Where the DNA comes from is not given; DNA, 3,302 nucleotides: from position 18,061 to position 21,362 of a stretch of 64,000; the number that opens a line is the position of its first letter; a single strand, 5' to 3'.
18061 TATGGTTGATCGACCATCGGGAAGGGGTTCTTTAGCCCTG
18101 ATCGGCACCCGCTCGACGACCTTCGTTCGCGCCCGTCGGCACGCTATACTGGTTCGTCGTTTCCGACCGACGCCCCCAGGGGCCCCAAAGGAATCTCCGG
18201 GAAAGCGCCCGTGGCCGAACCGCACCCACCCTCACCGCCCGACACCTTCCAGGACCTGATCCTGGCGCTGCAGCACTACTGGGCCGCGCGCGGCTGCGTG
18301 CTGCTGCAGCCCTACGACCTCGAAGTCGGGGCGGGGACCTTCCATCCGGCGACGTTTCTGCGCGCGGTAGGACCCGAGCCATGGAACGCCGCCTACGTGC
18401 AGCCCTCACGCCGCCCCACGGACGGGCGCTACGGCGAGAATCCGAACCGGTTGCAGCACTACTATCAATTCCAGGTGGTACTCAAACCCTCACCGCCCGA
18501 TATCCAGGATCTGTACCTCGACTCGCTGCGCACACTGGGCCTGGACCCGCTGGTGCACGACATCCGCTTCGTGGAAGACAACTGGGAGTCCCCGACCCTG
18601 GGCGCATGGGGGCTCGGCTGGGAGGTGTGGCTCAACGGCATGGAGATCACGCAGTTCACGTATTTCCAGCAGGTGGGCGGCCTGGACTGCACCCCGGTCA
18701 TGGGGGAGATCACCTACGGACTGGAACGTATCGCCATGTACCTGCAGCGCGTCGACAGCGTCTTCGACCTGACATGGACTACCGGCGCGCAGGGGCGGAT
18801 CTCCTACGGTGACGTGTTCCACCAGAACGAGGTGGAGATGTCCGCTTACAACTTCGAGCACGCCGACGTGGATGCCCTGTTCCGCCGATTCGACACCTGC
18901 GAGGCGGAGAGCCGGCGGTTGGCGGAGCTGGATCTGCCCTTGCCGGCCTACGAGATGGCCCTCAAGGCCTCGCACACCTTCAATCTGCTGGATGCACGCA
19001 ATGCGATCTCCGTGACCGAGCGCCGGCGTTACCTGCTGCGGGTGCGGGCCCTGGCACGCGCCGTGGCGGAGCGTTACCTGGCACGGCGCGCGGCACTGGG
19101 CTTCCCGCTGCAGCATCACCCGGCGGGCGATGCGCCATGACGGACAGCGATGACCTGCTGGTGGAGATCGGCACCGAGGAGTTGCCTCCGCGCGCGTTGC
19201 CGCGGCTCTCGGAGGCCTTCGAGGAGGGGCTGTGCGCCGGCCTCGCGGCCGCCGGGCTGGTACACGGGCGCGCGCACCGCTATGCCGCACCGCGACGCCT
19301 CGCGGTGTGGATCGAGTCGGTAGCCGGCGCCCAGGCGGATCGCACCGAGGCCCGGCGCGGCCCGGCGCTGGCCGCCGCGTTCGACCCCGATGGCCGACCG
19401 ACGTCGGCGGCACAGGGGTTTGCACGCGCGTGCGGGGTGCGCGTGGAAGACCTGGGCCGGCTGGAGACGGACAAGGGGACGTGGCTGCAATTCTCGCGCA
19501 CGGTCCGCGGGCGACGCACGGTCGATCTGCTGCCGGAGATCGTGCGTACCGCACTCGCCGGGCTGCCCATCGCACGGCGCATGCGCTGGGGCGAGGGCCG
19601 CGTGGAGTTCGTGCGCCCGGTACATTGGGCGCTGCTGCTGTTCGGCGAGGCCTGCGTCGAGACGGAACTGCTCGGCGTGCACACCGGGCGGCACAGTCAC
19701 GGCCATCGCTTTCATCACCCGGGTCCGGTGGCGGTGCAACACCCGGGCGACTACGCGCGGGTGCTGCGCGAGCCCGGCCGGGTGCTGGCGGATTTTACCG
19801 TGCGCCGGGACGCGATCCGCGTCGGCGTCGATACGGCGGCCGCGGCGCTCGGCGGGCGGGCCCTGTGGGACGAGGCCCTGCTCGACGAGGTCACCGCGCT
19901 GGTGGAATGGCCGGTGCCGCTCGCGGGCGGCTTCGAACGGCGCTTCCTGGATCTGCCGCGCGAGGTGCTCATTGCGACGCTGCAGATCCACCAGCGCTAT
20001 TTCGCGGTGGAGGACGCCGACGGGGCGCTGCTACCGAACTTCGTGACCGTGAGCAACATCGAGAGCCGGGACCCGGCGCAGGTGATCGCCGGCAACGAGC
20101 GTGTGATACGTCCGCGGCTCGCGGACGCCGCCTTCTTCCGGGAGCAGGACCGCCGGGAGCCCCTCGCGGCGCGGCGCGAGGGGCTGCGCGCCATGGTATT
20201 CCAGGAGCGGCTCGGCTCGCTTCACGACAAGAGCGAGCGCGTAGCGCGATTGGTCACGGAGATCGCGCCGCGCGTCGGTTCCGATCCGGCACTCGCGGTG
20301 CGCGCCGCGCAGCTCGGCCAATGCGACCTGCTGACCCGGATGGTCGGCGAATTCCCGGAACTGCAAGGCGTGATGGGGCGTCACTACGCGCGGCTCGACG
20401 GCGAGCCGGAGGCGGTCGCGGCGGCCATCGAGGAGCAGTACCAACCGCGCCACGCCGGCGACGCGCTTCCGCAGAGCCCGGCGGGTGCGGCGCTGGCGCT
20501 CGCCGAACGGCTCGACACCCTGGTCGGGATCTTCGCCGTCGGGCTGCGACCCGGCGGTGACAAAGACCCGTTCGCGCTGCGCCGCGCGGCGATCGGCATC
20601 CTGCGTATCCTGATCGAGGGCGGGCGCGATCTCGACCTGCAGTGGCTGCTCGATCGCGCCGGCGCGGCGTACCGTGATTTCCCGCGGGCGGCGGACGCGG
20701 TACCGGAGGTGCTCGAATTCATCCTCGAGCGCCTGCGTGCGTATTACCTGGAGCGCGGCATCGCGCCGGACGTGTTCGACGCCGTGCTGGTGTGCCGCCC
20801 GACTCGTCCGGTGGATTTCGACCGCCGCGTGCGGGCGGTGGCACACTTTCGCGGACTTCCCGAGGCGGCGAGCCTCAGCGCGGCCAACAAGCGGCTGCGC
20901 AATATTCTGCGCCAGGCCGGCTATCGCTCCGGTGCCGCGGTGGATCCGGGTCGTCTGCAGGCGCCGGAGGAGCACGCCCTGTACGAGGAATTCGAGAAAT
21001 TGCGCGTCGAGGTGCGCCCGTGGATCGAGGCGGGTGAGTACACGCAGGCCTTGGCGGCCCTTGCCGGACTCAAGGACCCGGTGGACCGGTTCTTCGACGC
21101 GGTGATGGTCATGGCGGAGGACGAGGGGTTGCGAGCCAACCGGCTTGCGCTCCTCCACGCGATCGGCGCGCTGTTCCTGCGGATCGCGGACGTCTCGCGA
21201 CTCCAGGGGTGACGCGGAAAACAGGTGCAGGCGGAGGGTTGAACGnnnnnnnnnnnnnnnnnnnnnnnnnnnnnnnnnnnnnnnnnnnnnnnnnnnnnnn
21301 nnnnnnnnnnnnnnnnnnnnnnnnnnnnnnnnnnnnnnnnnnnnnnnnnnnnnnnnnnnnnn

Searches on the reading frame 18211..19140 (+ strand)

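Call 43: search_protein_families(library=ncbifam, proteins=[window:18211-19140:+], max_evalue=1e-10)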
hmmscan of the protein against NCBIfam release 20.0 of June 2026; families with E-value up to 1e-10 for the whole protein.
window:18211-19140:+ (309 aa): 3 families
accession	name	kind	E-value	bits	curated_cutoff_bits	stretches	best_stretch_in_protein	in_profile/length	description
TIGR00388.1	glyQ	equivalog_domain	2.8e-157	522.5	361.45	1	12-301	2-291/293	glycine--tRNA ligase subunit alpha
NF011499.0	PRK14908.1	equivalog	5.5e-157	524.9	1244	1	11-304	5-294/998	glycine--tRNA ligase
NF006827.1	PRK09348.1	equivalog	3e-151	502.4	369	1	12-290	1-275/276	glycine--tRNA ligase subunit alpha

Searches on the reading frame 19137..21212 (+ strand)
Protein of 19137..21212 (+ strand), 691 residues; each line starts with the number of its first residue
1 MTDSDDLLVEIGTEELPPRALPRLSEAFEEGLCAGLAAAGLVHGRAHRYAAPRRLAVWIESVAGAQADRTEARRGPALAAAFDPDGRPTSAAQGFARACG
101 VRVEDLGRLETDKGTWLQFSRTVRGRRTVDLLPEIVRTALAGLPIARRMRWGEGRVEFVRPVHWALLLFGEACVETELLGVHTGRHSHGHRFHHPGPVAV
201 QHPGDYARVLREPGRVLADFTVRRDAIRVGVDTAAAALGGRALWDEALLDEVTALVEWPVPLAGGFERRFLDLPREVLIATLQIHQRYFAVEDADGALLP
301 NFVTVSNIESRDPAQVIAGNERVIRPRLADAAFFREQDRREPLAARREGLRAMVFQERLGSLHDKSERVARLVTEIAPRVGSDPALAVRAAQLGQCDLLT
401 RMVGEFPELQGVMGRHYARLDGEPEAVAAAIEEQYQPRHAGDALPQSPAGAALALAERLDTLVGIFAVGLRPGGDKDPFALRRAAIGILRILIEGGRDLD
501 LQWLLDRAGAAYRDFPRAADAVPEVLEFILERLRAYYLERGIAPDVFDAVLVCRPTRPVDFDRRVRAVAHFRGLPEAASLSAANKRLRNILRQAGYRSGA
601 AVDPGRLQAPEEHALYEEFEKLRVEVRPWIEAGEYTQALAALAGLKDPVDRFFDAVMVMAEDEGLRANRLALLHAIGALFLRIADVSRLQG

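Call 65: search_protein_families(library=pfam, proteins=[window:19137-21212:+], max_evalue=0.00001)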
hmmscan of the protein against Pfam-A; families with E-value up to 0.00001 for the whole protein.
window:19137-21212:+ (691 aa): 2 families
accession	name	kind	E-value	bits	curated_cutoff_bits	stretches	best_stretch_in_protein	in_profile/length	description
PF02092.22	tRNA_synt_2f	-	2.7e-199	664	29.2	1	7-551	1-535/536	Glycyl-tRNA synthetase beta subunit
PF05746.21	DALR_1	-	1.9e-09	38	22.3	1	582-678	3-100/117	DALR anticodon binding domain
